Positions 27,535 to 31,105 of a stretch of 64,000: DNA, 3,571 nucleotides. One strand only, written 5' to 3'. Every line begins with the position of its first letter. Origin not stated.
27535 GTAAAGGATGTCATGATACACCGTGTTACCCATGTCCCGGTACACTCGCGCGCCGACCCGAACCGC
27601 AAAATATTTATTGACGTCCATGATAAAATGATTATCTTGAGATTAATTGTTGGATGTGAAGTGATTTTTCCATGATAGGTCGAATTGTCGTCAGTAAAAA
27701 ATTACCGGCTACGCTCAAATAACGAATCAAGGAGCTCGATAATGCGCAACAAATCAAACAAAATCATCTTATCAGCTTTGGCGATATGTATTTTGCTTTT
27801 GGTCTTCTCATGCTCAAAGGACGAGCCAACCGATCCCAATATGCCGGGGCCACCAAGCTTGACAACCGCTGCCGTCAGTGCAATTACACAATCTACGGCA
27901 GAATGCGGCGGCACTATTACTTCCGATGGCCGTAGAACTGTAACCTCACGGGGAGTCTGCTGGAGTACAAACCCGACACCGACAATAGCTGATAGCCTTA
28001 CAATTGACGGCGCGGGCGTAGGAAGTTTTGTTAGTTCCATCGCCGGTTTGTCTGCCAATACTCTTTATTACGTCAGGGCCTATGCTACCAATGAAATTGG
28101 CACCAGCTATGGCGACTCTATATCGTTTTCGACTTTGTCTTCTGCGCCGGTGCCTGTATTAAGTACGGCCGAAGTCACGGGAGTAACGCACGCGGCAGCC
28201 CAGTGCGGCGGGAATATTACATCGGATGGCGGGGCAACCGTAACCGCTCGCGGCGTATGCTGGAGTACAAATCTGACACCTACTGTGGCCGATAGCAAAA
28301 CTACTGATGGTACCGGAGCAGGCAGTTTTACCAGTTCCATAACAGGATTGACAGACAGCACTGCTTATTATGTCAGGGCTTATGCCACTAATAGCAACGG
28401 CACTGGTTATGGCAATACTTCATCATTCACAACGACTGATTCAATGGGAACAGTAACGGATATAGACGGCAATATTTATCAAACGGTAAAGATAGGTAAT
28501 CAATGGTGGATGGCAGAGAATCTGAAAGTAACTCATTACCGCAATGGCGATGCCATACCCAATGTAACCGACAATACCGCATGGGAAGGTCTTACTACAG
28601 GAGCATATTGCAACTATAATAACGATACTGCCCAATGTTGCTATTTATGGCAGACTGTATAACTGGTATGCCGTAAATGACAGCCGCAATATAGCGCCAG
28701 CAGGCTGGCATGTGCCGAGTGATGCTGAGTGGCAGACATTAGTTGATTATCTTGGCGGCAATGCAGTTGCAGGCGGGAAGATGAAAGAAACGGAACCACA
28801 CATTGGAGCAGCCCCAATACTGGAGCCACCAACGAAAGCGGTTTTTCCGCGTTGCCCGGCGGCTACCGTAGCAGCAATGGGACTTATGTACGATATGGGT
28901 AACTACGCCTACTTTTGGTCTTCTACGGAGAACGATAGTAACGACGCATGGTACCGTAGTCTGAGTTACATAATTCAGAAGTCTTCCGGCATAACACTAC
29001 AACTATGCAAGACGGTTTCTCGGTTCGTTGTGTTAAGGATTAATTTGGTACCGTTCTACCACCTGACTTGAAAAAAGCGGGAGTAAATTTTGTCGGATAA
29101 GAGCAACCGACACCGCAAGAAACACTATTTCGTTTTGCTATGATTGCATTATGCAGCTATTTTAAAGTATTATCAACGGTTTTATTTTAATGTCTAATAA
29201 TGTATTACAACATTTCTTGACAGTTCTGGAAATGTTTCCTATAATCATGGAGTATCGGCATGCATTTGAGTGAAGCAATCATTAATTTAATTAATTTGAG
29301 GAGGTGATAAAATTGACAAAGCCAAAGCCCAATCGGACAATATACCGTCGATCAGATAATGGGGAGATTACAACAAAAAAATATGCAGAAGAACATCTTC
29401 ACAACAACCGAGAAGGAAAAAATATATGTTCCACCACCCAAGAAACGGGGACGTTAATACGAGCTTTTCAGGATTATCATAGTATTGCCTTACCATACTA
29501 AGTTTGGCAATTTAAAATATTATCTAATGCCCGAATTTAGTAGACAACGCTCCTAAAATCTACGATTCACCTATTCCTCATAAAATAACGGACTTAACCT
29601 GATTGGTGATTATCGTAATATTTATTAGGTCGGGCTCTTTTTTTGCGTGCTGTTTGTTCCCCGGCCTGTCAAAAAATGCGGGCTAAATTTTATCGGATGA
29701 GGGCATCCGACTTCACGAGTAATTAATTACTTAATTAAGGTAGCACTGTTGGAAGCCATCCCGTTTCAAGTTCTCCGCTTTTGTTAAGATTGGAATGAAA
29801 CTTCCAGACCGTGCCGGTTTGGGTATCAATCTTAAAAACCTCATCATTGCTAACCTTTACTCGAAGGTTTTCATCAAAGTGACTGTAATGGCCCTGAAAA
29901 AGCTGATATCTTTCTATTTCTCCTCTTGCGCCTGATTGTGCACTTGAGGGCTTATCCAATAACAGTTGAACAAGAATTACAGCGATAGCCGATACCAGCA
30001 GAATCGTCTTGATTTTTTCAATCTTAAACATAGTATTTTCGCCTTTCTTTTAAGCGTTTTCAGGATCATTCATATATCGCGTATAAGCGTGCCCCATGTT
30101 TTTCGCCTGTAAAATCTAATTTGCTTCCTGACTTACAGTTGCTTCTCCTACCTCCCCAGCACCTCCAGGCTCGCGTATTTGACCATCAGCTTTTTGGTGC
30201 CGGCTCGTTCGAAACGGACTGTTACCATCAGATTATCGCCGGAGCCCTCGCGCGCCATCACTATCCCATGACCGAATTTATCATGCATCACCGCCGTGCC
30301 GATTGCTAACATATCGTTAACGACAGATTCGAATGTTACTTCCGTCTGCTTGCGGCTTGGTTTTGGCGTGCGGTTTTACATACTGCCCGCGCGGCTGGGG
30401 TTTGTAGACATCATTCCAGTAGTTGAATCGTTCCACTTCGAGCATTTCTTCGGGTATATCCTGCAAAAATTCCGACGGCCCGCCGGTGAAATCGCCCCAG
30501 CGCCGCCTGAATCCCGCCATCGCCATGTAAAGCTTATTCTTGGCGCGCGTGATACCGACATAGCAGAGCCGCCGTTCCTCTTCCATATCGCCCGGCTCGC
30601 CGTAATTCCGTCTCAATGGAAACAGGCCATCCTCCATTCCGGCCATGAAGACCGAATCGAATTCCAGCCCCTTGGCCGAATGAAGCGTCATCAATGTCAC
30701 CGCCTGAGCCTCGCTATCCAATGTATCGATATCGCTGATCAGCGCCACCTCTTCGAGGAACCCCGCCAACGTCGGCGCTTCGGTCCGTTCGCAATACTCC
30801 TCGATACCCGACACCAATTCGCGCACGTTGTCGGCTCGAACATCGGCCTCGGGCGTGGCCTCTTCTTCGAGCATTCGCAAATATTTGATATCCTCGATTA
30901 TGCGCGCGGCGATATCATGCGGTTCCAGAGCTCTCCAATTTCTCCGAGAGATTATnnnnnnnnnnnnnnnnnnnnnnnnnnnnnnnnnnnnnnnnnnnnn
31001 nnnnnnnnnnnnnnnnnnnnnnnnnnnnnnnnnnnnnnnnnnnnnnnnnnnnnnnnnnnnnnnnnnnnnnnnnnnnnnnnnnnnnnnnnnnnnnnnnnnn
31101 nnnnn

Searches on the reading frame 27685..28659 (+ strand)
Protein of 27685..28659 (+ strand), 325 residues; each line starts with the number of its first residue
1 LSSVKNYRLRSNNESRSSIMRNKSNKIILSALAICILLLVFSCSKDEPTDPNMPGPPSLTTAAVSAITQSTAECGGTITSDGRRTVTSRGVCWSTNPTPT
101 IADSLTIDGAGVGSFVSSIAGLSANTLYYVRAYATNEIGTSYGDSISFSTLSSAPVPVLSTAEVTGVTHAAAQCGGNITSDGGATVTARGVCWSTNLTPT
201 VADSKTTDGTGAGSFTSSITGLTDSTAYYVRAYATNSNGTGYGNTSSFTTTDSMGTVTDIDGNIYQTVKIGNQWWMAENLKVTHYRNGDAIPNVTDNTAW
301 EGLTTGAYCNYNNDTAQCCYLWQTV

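Call 29: search_protein_families(library=pfam, proteins=[window:27685-28659:+], max_evalue=0.01)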
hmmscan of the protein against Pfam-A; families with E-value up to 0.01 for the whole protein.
window:27685-28659:+ (325 aa): 5 families
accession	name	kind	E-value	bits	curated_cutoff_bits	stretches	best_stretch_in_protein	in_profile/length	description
PF09603.15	Fib_succ_major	-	5.2e-10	40.3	33.9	1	268-317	1-46/187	Fibrobacter succinogenes major domain (Fib_succ_major)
PF16974.11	NAR2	-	3.9e-05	23.7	26.6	1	209-262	87-142/142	High-affinity nitrate transporter accessory, Ig-like domain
PF25059.1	FN3_DSCAM-DSCAML_C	-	0.00014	22.6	39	0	217-256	47-85/89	DSCAM/DSCAML C-terminal Fn3-like domain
PF00041.27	fn3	-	0.00048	20.7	25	0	214-243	48-76/84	Fibronectin type III domain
PF10258.14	PHAX_RNA-bd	-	0.0065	16.9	25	0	68-93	36-61/84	Phosphorylated adapter RNA export protein, RNA-binding domain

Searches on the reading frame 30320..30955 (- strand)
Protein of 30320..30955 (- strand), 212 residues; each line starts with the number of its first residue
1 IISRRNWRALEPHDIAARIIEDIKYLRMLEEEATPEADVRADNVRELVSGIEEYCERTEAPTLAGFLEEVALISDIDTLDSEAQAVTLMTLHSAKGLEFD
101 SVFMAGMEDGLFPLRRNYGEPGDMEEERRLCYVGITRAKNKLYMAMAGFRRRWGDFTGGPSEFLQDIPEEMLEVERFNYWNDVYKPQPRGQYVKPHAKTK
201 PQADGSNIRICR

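Call 18: search_protein_families(library=pfam, proteins=[window:30320-30955:-], max_evalue=0.01)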
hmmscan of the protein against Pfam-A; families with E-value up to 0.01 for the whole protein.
window:30320-30955:- (212 aa): 3 families
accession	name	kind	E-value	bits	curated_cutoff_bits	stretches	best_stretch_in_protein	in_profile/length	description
PF13361.12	UvrD_C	-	5.7e-33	115.2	25.6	1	16-146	213-347/350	UvrD-like helicase C-terminal domain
PF13538.12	UvrD_C_2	-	1.8e-10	41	27.4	1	86-144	2-51/52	UvrD-like helicase C-terminal domain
PF01443.25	Viral_helicase1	-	0.0088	16.3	21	0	69-143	160-225/228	Viral superfamily 1 RNA helicase core domain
